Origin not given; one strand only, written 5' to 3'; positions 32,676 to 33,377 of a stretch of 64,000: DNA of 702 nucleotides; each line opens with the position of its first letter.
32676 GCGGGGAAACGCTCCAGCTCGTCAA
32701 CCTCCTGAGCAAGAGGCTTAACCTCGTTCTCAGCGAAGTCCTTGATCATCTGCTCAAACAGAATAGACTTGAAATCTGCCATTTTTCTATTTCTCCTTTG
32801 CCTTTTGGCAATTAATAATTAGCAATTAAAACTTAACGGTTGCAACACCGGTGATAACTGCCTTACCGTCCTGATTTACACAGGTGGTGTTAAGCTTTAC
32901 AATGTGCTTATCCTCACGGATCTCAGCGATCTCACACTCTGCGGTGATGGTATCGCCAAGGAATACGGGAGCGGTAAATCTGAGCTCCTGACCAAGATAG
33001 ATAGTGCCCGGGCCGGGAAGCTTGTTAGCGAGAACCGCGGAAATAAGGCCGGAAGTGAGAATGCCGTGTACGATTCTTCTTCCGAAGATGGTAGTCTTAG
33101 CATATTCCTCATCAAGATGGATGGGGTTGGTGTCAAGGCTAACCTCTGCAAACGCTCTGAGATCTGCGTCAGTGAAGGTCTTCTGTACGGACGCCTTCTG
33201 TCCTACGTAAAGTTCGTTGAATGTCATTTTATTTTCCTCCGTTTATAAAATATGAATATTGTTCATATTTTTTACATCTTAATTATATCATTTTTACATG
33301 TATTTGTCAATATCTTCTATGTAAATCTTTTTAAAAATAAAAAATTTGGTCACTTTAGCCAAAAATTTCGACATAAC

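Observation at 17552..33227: Fifteen co-directional genes joining an all-(R)-stereochemistry C4 acyl-CoA module to a Liv-type ABC importer, a CoA-transferase and two esterases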

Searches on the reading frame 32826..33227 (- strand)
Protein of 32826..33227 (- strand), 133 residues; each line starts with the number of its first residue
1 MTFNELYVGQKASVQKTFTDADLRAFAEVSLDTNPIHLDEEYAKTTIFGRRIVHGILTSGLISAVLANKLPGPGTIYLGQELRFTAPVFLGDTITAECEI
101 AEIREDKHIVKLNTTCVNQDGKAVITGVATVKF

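Call 3: search_protein_families(library=pfam, proteins=[window:32826-33227:-])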
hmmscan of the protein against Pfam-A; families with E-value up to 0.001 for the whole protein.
window:32826-33227:- (133 aa): 2 families
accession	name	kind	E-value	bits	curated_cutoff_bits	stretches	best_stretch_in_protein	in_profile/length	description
PF01575.25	MaoC_dehydratas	-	1.3e-26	93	27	1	11-114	11-115/123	MaoC like domain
PF13452.11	FAS1_DH_region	-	6.8e-13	49.4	22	1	14-126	10-131/132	FAS1-like, dehydratase domain region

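Call 5: search_protein_families(library=ncbifam, proteins=[window:32826-33227:-])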
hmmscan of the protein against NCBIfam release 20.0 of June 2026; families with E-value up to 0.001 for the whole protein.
window:32826-33227:- (133 aa): 6 families
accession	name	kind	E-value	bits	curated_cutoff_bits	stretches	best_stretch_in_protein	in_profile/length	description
NF006045.0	PRK08190.1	subfamily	9.8e-44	149.9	282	1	2-131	10-139/467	bifunctional enoyl-CoA hydratase/phosphate acetyltransferase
TIGR02278.1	PaaN-DH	equivalog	2.7e-15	55.6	562.8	1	2-125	524-654/664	phenylacetic acid degradation bifunctional protein PaaZ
NF040620.1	fused_HadA_HadB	exception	4e-14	52.8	350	1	2-76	195-270/329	fused (3R)-hydroxyacyl-ACP dehydratase subunits HadA/HadB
NF010246.0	PRK13693.1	equivalog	4.2e-12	46.2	203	1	3-130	6-138/142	(3R)-hydroxyacyl-ACP dehydratase subunit HadB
NF038241.1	RipB_Ich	equivalog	2.6e-11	43.7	340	1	15-126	38-155/175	(R)-specific enoyl-CoA hydratase RipB/Ich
NF040624.1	HadA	equivalog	4.4e-08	33.5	180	1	23-131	18-135/144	(3R)-hydroxyacyl-ACP dehydratase subunit HadA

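Call 22: search_solved_structures(query=window:32826-33227:-, max_evalue=0.001)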
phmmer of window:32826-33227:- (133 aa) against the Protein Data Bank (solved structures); distinct sequences matched with E-value up to 0.001: 26.
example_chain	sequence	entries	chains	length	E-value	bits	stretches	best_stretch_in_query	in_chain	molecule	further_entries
1iq6_A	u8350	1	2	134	2.1e-36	127.9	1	3-132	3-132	(R)-SPECIFIC ENOYL-COA HYDRATASE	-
5cpg_A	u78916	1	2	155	6.3e-35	123.1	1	3-131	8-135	(R)-specific enoyl-CoA hydratase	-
3ir3_A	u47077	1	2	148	2.2e-30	108.5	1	6-127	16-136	3-hydroxyacyl-thioester dehydratase 2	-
2b3m_A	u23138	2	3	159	3.1e-20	75.7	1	5-129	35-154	hypothetical protein AF1124 | putative dehydratase AF1124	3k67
1q6w_A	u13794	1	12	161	3.5e-16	62.6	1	3-128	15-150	monoamine oxidase regulatory protein, putative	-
4ffu_A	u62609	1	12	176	2.7e-09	40.4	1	15-107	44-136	oxidase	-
4rv2_B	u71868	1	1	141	3.7e-08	36.7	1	16-99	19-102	MaoC family protein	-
5zy8_B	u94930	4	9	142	5.5e-08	36.1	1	4-88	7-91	3-hydroxyacyl-ACP dehydratase | (3R)-hydroxyacyl-ACP dehydratase subunit HadB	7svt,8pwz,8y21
5i7n_A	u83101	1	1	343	5.9e-08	36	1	2-99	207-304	MaoC-like dehydratase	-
4rlj_B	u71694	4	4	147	6.1e-08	36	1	4-88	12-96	(3R)-hydroxyacyl-ACP dehydratase subunit HadB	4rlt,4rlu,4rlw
6jql_A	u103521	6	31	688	1.1e-07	35.1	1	3-97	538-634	Bifunctional protein PaaZ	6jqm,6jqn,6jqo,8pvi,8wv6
3exz_A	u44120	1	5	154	1.5e-07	34.7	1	5-129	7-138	MaoC-like dehydratase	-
1pn2_A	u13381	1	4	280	3.3e-07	33.6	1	20-118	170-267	Peroxisomal hydratase-dehydrogenase-epimerase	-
3oml_A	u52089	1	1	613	7.4e-07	32.5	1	12-127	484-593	Peroxisomal Multifunctional Enzyme Type 2, CG3415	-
8hgn_A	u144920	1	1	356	2.8e-06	30.6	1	17-105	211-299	Beta-methylmalyl-CoA dehydratase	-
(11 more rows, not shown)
